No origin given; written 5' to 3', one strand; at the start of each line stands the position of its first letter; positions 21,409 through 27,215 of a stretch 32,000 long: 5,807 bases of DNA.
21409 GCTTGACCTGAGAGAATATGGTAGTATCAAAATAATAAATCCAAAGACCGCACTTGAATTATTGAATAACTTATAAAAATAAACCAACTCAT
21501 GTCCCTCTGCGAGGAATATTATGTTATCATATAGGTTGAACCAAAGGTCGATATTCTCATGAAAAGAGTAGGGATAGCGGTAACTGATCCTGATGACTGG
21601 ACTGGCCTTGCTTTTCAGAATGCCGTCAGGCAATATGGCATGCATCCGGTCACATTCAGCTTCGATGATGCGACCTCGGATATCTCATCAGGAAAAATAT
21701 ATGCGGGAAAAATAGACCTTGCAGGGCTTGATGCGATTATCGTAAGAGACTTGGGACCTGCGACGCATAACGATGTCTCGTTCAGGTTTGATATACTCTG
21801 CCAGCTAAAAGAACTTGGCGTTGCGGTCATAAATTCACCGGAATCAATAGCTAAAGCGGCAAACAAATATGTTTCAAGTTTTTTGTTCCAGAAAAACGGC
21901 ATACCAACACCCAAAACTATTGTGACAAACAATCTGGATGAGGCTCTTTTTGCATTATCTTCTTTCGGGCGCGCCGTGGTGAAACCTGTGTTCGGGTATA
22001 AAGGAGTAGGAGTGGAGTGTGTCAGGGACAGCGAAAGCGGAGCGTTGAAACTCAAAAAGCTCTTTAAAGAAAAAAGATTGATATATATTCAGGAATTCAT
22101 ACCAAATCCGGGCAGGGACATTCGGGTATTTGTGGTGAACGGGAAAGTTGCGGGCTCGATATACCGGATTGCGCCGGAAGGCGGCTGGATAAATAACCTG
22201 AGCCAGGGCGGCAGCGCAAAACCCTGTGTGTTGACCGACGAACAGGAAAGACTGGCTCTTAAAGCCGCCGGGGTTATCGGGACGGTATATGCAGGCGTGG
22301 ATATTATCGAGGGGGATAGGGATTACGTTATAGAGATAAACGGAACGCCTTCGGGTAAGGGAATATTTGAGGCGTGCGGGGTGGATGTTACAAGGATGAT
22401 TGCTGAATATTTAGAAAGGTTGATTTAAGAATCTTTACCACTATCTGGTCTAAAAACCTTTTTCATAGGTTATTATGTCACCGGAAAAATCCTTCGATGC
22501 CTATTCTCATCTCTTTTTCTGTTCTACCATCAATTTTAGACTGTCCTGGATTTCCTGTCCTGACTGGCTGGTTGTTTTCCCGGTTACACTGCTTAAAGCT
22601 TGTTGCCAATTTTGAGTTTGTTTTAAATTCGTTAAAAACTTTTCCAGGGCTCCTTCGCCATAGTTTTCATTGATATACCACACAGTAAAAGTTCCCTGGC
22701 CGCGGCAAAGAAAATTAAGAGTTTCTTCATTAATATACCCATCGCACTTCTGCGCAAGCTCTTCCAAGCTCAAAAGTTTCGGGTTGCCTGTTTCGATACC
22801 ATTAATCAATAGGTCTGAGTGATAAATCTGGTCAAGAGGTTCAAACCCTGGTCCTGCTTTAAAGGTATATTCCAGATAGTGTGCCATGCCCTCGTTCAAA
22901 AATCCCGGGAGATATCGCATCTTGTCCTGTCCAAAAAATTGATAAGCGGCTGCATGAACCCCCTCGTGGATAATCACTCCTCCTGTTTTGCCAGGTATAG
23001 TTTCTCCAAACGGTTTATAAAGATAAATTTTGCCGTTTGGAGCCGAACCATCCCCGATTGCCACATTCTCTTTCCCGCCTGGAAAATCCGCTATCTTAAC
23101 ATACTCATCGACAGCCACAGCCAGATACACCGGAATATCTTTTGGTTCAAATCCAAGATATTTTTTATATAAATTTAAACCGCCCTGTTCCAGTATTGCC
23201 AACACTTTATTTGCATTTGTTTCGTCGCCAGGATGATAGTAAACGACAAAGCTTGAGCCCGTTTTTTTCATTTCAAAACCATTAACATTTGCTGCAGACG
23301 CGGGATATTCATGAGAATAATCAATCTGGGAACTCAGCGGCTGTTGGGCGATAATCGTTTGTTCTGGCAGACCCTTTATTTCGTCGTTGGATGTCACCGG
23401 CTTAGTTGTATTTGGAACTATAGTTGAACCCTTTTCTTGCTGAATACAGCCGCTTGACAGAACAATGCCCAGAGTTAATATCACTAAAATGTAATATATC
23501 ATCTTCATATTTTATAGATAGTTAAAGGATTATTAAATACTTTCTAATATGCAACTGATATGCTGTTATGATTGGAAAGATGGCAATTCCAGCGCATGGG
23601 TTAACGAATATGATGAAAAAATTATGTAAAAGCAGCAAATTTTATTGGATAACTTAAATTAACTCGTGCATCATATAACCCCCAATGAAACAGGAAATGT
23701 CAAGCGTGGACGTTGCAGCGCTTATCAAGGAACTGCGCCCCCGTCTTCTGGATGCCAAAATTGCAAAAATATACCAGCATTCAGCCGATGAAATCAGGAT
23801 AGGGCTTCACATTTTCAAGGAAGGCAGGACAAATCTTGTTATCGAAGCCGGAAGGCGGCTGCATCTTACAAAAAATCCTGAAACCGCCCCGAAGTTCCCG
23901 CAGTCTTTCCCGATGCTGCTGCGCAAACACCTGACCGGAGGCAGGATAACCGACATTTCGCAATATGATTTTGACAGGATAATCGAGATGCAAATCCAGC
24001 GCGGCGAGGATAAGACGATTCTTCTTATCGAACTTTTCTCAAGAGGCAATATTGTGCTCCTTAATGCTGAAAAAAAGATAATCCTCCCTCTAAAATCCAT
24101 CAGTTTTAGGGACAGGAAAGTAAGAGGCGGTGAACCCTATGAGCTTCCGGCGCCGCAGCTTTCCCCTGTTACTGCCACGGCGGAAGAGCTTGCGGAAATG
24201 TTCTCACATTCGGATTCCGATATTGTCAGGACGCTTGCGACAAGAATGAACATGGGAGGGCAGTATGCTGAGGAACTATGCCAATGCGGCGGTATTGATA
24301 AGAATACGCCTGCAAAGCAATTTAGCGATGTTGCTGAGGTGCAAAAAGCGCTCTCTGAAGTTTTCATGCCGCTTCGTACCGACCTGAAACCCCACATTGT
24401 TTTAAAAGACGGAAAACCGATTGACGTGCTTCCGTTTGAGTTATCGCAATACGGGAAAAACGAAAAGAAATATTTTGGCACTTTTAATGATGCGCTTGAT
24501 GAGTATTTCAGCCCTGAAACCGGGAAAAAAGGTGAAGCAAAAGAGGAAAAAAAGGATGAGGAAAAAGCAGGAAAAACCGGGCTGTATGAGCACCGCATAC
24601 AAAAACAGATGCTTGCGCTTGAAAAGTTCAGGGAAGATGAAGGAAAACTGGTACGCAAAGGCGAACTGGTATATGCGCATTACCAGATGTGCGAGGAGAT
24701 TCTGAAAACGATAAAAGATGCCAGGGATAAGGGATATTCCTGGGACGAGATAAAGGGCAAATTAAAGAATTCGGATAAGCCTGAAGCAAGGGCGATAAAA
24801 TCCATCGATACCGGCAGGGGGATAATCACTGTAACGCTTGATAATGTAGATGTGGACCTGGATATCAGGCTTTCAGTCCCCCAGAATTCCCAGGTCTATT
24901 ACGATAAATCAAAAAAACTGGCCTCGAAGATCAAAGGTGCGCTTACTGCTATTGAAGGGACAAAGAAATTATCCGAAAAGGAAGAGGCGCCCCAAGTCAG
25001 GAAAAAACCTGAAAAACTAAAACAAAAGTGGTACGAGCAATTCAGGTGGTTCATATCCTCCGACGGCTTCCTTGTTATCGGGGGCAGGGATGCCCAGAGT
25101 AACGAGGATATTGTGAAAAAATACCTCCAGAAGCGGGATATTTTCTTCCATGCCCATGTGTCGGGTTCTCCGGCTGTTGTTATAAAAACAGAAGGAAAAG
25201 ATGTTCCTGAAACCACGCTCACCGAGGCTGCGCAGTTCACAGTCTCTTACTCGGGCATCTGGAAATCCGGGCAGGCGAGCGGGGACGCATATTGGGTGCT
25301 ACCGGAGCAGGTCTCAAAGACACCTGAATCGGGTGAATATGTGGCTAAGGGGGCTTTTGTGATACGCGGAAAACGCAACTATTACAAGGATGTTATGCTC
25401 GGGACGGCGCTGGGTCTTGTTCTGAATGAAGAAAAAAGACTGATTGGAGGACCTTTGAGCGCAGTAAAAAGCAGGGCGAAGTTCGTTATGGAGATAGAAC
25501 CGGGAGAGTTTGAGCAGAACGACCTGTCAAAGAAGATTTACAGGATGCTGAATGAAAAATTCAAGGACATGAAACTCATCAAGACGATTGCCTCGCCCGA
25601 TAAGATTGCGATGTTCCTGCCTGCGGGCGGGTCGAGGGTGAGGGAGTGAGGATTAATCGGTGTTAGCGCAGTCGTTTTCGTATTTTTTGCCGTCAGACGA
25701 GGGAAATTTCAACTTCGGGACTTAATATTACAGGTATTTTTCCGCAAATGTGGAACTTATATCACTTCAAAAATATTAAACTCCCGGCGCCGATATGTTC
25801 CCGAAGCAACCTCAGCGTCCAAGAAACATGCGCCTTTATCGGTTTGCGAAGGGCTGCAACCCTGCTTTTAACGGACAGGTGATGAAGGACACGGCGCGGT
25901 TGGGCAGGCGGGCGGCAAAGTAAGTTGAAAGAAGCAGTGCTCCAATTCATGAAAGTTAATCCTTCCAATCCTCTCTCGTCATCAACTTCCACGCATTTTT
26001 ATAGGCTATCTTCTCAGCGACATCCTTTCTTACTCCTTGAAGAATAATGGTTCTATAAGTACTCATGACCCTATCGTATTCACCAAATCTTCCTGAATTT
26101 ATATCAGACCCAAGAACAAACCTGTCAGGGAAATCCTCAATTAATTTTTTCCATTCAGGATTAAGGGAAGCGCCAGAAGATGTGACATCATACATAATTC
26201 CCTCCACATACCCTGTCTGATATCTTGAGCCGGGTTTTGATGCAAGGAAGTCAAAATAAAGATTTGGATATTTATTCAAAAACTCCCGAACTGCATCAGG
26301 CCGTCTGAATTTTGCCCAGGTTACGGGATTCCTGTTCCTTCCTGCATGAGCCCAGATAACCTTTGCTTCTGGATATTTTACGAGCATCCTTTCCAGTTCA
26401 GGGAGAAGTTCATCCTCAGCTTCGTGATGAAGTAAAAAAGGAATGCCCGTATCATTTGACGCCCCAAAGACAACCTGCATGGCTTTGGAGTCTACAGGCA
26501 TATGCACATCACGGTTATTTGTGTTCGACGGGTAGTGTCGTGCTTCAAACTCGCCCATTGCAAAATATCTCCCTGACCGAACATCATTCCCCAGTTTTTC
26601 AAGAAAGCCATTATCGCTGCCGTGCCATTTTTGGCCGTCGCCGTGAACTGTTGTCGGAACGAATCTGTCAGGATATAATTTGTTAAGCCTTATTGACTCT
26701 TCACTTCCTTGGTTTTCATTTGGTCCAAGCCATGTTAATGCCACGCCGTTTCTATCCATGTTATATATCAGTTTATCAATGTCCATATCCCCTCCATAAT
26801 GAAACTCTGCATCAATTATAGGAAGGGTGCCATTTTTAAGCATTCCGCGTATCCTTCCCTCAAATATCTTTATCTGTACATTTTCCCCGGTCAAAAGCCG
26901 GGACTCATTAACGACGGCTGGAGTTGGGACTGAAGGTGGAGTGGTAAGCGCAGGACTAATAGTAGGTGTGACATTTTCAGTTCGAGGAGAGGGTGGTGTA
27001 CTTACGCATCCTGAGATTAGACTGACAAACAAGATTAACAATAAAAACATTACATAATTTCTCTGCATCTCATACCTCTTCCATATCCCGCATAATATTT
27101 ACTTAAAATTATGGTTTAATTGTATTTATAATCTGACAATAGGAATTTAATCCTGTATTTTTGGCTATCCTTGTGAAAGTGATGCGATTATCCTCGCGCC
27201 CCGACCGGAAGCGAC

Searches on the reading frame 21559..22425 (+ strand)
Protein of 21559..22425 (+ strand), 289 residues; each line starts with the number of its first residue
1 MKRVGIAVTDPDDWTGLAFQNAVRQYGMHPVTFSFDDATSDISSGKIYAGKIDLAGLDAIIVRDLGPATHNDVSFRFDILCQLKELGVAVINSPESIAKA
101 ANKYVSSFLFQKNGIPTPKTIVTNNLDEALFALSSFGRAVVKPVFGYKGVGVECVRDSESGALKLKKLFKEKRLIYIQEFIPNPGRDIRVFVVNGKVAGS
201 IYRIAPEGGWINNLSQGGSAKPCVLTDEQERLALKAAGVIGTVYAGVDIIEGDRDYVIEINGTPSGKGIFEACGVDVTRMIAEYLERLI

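Call 10: search_protein_families(library=pfam, proteins=[window:21559-22425:+], max_evalue=0.01)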
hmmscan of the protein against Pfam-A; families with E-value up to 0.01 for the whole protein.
window:21559-22425:+ (289 aa): 5 families
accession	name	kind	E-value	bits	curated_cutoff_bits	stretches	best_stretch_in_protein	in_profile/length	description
PF08443.16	RimK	-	1.8e-29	103.1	21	1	100-285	1-188/188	RimK-like ATP-grasp domain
PF02955.21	GSH-S_ATP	-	1e-15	58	23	1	117-263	12-162/175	Prokaryotic glutathione synthetase, ATP-grasp domain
PF02655.19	ATP-grasp_3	-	2.3e-08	34.7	23.2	1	100-262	1-155/160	ATP-grasp domain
PF14398.11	ATPgrasp_YheCD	-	3e-05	23.8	26.8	0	187-223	125-166/255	YheC/D like ATP-grasp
PF02222.28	ATP-grasp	-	0.0017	18.5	27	1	110-183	3-78/179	ATP-grasp domain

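Call 45: find_homologous_proteins(query=window:21559-22425:+, max_evalue=1e-40)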
Query window:21559-22425:+ (289 aa): 739 proteins with E <= 1e-40 among 2977 candidates; the best 120 are listed.
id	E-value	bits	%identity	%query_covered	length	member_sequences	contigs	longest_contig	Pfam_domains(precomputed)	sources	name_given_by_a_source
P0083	1.9e-188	642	100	100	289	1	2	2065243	PF02955.22,PF08443.17,PF02655.20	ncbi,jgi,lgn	jgi:tetrahydromethanopterin:alpha-L-glutamate ligase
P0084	5.4e-174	595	93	100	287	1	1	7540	PF02955.22,PF14398.12,PF08443.17,PF02655.20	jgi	-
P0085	3.8e-173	592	91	100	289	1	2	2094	PF02955.22,PF14398.12,PF08443.17,PF02655.20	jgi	jgi:tetrahydromethanopterin:alpha-L-glutamate ligase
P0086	4.8e-173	592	91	100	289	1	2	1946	PF02955.22,PF14398.12,PF08443.17,PF02655.20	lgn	-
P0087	9.7e-172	588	92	100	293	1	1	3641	PF02955.22,PF14398.12,PF08443.17,PF02655.20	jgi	-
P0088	1.7e-170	584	91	99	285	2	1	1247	PF02955.22,PF14398.12,PF08443.17,PF02655.20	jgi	jgi:tetrahydromethanopterin:alpha-L-glutamate ligase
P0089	5.7e-170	582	91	100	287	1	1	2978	PF02955.22,PF14398.12,PF08443.17,PF02655.20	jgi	jgi:tetrahydromethanopterin:alpha-L-glutamate ligase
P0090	1.0e-169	581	91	100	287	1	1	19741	PF02955.22,PF14398.12,PF08443.17,PF02655.20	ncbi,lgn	ncbi:MAG: RimK family alpha-L-glutamate ligase [Candidatus Methanoperedens sp.]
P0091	6.4e-168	575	90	100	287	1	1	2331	PF02955.22,PF14398.12,PF08443.17,PF02655.20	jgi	jgi:tetrahydromethanopterin:alpha-L-glutamate ligase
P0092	2.1e-167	573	89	100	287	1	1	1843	PF02955.22,PF08443.17,PF02655.20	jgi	jgi:tetrahydromethanopterin:alpha-L-glutamate ligase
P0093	2.8e-164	563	88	100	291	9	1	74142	PF02955.22,PF14398.12,PF08443.17,PF02655.20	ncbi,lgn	-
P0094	6.1e-163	559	85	100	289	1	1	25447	PF02955.22,PF14398.12,PF08443.17,PF02655.20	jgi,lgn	jgi:tetrahydromethanopterin:alpha-L-glutamate ligase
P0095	1.7e-162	557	85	100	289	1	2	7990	PF02955.22,PF14398.12,PF08443.17,PF02655.20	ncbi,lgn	-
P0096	3.4e-162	556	87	100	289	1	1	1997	PF02955.22,PF14398.12,PF08443.17,PF02655.20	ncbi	-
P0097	7.5e-162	555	84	100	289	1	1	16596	PF02955.22,PF08443.17,PF02655.20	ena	-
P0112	7.7e-148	509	79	100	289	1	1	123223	PF02955.22,PF14398.12,PF08443.17,PF02655.20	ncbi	-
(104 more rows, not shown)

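Call 46: find_encoding_contigs(protein=P0090, flank=7000, max_places=1)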
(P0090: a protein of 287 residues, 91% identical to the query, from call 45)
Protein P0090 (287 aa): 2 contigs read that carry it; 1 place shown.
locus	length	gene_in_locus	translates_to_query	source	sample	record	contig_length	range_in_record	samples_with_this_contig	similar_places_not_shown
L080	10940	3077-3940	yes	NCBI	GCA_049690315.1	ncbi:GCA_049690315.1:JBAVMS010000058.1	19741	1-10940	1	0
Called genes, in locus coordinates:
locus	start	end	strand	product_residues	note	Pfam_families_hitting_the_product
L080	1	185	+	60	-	PF18481:DUF5616 (weak)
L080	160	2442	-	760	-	PF00270:DEAD, PF00271:Helicase_C, PF16124:RecQ_Zn_bind, PF09382:RQC, PF00570:HRDC, PF14493:HTH_40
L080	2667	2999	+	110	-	PF01909:NTP_transf_2, PF18765:Polbeta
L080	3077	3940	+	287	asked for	PF02655:ATP-grasp_3 (weak), PF02955:GSH-S_ATP, PF08443:RimK, PF14398:ATPgrasp_YheCD (faint)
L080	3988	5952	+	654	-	PF05833:NFACT_N, PF05670:NFACT-R_1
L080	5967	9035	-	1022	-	PF04313:HSDR_N, PF04851:ResIII, PF18766:SWI2_SNF2, PF22679:T1R_D3-like, PF11867:T1RH-like_C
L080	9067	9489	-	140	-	PF20797:HepT-like_2 (faint), PF05168:HEPN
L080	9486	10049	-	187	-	PF01325:Fe_dep_repress (faint), PF01909:NTP_transf_2, PF18765:Polbeta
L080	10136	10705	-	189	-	-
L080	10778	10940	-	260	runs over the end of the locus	-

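Call 47: find_encoding_contigs(protein=P0093, flank=7000, max_places=1)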
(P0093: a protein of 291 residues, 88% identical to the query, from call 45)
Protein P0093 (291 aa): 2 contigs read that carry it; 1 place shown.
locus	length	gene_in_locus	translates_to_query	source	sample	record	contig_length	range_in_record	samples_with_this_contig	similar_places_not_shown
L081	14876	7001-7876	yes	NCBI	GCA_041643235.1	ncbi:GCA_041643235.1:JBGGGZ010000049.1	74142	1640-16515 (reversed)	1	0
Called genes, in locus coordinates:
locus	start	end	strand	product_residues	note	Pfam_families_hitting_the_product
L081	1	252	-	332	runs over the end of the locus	PF00208:ELFV_dehydrog (weak), PF03447:NAD_binding_3, PF00742:Homoserine_dh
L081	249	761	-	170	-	PF26798:ACT_10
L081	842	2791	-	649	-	PF16177:ACAS_N, PF00501:AMP-binding, PF13193:AMP-binding_C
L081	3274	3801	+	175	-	-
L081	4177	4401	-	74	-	-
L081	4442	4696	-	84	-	-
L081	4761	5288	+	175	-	PF07752:S-layer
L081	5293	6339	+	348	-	PF26356:Pelota_N, PF03464:eRF1_2, PF03465:eRF1_3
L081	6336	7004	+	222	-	PF04256:DUF434, PF18481:DUF5616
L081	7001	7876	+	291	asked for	PF02655:ATP-grasp_3, PF08443:RimK, PF02955:GSH-S_ATP, PF14398:ATPgrasp_YheCD (faint)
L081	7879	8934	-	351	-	PF27667:YdcC (weak), PF09865:DUF2092 (faint), PF03548:LolA, PF17131:TP_0789-like, PF14285:DUF4367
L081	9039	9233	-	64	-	PF12844:HTH_19, PF13443:HTH_26 (weak), PF13560:HTH_31 (weak), PF01381:HTH_3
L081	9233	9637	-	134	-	PF09946:DUF2178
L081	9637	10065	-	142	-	PF09946:DUF2178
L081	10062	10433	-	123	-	PF09946:DUF2178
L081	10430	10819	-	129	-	PF09946:DUF2178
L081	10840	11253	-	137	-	PF09946:DUF2178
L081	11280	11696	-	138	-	PF09946:DUF2178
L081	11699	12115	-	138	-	-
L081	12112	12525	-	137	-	PF09946:DUF2178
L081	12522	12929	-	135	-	-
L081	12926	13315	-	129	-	PF09946:DUF2178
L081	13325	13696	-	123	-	PF09946:DUF2178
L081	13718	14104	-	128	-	PF09946:DUF2178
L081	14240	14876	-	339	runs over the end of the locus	-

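Call 48: find_encoding_contigs(protein=P0112, flank=7000, max_places=1)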
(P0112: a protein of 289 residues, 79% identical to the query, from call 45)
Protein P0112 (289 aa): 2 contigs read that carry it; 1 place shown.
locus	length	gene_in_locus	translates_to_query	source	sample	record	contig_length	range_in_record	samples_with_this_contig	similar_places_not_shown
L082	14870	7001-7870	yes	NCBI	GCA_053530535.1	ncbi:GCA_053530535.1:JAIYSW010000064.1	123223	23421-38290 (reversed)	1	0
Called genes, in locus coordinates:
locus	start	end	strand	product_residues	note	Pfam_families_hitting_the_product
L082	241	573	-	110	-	PF01909:NTP_transf_2, PF18765:Polbeta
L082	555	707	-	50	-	-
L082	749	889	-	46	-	PF05168:HEPN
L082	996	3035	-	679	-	PF16177:ACAS_N, PF00501:AMP-binding, PF13193:AMP-binding_C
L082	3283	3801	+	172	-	-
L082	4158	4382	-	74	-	-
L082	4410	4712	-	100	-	-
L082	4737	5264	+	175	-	PF07752:S-layer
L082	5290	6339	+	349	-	PF26356:Pelota_N, PF03464:eRF1_2, PF03465:eRF1_3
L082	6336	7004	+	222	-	PF04256:DUF434, PF18481:DUF5616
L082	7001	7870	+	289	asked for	PF02655:ATP-grasp_3 (weak), PF08443:RimK, PF02955:GSH-S_ATP, PF14398:ATPgrasp_YheCD (faint)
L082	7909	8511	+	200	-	PF00574:CLP_protease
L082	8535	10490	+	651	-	PF05833:NFACT_N, PF05670:NFACT-R_1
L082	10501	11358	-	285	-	PF02498:Bro-N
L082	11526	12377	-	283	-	PF13091:PLDc_2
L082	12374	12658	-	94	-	-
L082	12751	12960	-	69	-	-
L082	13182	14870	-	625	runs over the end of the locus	PF01472:PUA, PF01507:PAPS_reduct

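Call 75: search_protein_families(library=ncbifam, proteins=[window:21559-22425:+], max_evalue=0.01)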
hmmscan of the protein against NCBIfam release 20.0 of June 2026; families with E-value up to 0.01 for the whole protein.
window:21559-22425:+ (289 aa): 28 families (the best 25 are shown)
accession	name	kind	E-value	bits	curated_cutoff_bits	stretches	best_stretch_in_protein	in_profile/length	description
NF040720.1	MptN_Meth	equivalog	3.5e-104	348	350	1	4-285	2-290/291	tetrahydromethanopterin:alpha-L-glutamate ligase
TIGR00768.1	rimK_fam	subfamily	1.3e-57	195.3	143.4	1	36-284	33-275/276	RimK family alpha-L-glutamate ligase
TIGR02144.1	LysX_arch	equivalog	2.2e-47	161.5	275.6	1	83-286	68-276/281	lysine biosynthesis protein LysX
TIGR04356.1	grasp_GAK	hypoth_equivalog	2.3e-42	145.1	300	1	8-285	5-283/287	GAK system ATP-grasp enzyme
NF007764.0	PRK10446.1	equivalog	2.1e-26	92.9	331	1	48-287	50-288/300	30S ribosomal protein S6--L-glutamate ligase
NF003573.0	PRK05246.1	equivalog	2.7e-24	85.5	272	1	50-287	73-311/316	glutathione synthase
TIGR04443.1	F420_CofF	equivalog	8.2e-24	84.1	300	1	74-285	64-278/283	coenzyme gamma-F420-2:alpha-L-glutamate ligase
TIGR01380.1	glut_syn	equivalog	1.3e-22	80.3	299.05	1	50-287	72-310/312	glutathione synthase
NF009110.0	PRK12458.1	subfamily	9.5e-21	74.2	408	1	40-266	69-307/349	glutathione synthetase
TIGR02068.2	cya_phycin_syn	equivalog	2.6e-12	45.6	850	1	98-206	209-317/862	cyanophycin synthetase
NF009402.0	PRK12767.1-1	equivalog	1.5e-10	40.4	218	1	89-201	102-216/329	carbamoyl phosphate synthase-like protein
NF010623.0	PRK14016.1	subfamily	3.4e-09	35.4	877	1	96-200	206-312/871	cyanophycin synthetase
NF002378.0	PRK01372.1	subfamily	3.8e-08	32.4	243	1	98-264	96-271/305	D-alanine--D-alanine ligase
NF038074.1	fam_STM4014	hypoth_equivalog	7.3e-07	28.8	175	1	79-159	89-178/349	STM4014 family protein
NF002688.0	PRK02471.1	equivalog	1.3e-06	27.1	425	1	101-205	488-595/756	bifunctional glutamate--cysteine ligase GshA/glutathione synthetase GshB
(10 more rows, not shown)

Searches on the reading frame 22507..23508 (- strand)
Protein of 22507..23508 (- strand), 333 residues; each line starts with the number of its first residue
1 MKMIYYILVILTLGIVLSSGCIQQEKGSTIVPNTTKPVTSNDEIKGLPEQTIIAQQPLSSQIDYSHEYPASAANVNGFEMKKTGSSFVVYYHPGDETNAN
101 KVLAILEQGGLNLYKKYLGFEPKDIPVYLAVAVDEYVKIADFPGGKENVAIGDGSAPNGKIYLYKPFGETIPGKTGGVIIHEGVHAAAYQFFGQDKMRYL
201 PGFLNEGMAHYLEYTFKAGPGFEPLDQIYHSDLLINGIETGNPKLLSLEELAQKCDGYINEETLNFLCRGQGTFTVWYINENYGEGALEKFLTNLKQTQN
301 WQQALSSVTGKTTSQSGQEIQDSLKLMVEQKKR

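Call 10: search_protein_families(library=pfam, proteins=[window:22507-23508:-], max_evalue=0.01)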
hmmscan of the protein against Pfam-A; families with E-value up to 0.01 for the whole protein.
window:22507-23508:- (333 aa): 1 family
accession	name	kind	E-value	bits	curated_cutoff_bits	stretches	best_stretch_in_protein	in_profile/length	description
PF13485.12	Peptidase_MA_2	-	8.1e-05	22.9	32.4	1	177-314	68-189/201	Peptidase MA superfamily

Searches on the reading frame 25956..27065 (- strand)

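Call 77: search_protein_families(library=pfam, proteins=[window:25956-27065:-], max_evalue=0.001)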
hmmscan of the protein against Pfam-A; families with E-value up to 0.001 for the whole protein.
window:25956-27065:- (369 aa): 1 family
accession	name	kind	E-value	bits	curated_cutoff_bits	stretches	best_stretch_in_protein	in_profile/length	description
PF04909.20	Amidohydro_2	-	4.9e-10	40.1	26.4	1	200-361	131-286/289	Amidohydrolase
